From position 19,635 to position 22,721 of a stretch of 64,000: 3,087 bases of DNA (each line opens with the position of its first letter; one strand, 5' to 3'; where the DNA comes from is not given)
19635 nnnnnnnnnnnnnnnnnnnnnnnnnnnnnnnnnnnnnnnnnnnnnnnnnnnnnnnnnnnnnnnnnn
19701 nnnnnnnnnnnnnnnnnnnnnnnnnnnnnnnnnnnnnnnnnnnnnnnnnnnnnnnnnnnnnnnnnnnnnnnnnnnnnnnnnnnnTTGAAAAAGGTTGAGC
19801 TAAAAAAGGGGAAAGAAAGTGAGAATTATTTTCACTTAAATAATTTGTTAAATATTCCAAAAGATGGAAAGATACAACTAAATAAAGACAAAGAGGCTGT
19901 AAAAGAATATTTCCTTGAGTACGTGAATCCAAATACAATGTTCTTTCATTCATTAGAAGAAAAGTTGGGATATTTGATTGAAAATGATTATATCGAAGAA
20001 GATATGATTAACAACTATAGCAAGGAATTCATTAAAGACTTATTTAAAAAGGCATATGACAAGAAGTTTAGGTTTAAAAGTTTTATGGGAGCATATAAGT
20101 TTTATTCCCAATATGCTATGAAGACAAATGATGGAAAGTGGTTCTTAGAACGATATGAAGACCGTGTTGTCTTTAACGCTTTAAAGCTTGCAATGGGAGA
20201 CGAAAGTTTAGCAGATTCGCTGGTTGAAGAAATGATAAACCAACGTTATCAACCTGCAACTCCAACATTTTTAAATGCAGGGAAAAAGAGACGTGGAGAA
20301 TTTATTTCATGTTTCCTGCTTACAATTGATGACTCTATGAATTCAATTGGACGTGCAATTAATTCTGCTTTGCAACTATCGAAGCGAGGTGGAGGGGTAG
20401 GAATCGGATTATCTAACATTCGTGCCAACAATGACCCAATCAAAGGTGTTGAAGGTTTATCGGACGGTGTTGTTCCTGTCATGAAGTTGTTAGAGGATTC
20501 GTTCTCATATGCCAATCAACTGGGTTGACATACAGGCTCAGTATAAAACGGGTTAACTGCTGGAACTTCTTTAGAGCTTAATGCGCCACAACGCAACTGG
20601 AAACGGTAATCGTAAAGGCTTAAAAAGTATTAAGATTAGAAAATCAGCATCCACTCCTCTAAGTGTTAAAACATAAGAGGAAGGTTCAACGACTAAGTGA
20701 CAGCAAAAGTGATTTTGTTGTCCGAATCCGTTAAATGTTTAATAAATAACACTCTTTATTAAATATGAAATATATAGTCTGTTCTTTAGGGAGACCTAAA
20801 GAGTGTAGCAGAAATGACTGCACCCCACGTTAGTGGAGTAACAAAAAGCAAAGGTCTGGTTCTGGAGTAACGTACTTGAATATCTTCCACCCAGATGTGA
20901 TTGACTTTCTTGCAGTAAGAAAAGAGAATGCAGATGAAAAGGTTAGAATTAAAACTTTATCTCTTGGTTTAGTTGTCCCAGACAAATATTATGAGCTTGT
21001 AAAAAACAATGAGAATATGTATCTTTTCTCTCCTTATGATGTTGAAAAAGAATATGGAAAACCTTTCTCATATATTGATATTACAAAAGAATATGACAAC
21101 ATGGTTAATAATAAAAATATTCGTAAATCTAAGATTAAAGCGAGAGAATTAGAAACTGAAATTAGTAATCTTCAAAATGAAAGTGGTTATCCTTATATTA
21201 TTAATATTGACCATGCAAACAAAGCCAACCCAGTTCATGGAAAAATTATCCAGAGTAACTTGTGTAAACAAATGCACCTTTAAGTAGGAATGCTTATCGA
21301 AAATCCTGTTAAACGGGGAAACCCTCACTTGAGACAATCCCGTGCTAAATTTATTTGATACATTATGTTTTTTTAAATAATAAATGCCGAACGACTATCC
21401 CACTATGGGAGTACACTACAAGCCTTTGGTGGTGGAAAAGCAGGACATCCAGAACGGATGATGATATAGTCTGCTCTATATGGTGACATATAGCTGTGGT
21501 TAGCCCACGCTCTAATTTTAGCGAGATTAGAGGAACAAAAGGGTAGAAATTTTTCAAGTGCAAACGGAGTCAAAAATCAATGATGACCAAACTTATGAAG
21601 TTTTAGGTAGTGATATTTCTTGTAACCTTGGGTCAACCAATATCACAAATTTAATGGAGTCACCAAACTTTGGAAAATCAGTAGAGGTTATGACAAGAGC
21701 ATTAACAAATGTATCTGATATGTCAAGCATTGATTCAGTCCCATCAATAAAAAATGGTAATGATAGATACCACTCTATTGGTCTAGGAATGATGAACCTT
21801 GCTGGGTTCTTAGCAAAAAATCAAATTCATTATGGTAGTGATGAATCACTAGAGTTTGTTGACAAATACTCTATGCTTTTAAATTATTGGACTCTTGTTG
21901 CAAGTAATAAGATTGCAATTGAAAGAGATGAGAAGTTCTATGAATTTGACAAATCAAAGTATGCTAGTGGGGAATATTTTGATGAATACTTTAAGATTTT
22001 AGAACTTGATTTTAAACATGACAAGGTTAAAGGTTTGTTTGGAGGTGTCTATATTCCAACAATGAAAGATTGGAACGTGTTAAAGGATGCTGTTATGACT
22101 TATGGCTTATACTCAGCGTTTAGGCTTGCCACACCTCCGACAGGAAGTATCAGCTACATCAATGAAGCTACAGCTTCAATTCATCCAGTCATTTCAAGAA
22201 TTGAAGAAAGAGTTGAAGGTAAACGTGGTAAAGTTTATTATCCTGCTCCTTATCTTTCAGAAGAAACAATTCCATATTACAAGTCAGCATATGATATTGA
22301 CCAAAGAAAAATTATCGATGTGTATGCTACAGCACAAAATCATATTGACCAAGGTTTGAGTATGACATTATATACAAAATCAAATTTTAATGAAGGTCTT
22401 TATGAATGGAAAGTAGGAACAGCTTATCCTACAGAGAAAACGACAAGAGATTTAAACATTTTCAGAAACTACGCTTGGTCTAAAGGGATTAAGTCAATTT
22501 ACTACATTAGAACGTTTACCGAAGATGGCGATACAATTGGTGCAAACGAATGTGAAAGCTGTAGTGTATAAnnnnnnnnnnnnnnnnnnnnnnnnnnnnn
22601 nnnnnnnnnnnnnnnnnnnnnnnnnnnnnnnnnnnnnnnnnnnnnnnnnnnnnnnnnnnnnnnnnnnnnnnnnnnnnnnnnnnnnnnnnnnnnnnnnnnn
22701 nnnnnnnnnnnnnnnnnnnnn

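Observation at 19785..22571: nrdE split into three exons by two compact ORF-less group I introns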

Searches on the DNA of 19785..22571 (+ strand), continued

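Call 32: get_annotated_region(hit=H125, flank=3000)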
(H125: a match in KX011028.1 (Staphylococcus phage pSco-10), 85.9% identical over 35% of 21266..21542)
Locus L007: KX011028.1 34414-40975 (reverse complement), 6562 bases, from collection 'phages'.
description: Staphylococcus phage pSco-10, complete genome.
organism: Staphylococcus phage pSco-10 (NCBI taxid 1837829)
taxonomy: Viruses; Duplodnaviria; Heunggongvirae; Uroviricota; Caudoviricetes; Herelleviridae; Twortvirinae
host: Staphylococcus cohnii; source: -; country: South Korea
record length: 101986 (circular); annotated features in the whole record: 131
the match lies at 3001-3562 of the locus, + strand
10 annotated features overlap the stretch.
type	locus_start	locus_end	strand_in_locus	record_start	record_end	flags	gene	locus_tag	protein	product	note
CDS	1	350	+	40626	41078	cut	pSco10_70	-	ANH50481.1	hypothetical protein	gp71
CDS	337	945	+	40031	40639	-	pSco10_69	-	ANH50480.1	hypothetical protein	gp70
CDS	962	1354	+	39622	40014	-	pSco10_68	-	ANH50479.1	ribonucleotide reductase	-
CDS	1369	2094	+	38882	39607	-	pSco10_67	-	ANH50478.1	ribonucleotide reductase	-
CDS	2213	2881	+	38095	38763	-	pSco10_66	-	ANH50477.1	HNH homing endonuclease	-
CDS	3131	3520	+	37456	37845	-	pSco10_65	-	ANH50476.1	ribonucleotide reductase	-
CDS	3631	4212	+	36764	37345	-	pSco10_64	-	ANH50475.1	endonuclease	-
CDS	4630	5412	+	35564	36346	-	pSco10_63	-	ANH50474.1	ribonucleotide reductase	-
CDS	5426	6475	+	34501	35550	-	pSco10_62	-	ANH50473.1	ribonucleotide reductase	-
CDS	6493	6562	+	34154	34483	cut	pSco10_61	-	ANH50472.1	hypothetical protein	gp62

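Call 55: search_rna_families(sources=[L008, L009, L010, L011, L012, L013, L014, L001, L002, L003, L004, L005, L006, L007], threshold=gathering)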
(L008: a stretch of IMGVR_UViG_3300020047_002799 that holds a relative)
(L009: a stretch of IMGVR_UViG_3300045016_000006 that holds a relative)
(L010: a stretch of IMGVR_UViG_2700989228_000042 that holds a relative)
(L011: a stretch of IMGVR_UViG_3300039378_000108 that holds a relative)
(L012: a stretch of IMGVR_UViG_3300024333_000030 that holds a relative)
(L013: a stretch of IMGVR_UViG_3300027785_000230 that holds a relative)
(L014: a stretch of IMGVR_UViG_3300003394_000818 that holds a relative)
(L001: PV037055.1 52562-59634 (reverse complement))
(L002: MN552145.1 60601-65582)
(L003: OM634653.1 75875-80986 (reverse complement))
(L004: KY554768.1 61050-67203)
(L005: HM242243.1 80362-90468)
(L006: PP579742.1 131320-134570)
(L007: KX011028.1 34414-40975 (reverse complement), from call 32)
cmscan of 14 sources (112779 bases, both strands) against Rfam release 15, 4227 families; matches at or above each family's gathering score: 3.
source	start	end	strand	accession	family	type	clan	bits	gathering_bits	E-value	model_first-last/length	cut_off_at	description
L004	5019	5264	+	RF00028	Intron_gpI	Intron;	-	87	50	1.5e-20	1-253/253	no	Group I catalytic intron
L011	2184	2367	+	RF00028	Intron_gpI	Intron;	-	56.2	50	2.5e-11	1-253/253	no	Group I catalytic intron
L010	1735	1831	+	RF00028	Intron_gpI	Intron;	-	56.1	50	2.6e-11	47-158/253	no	Group I catalytic intron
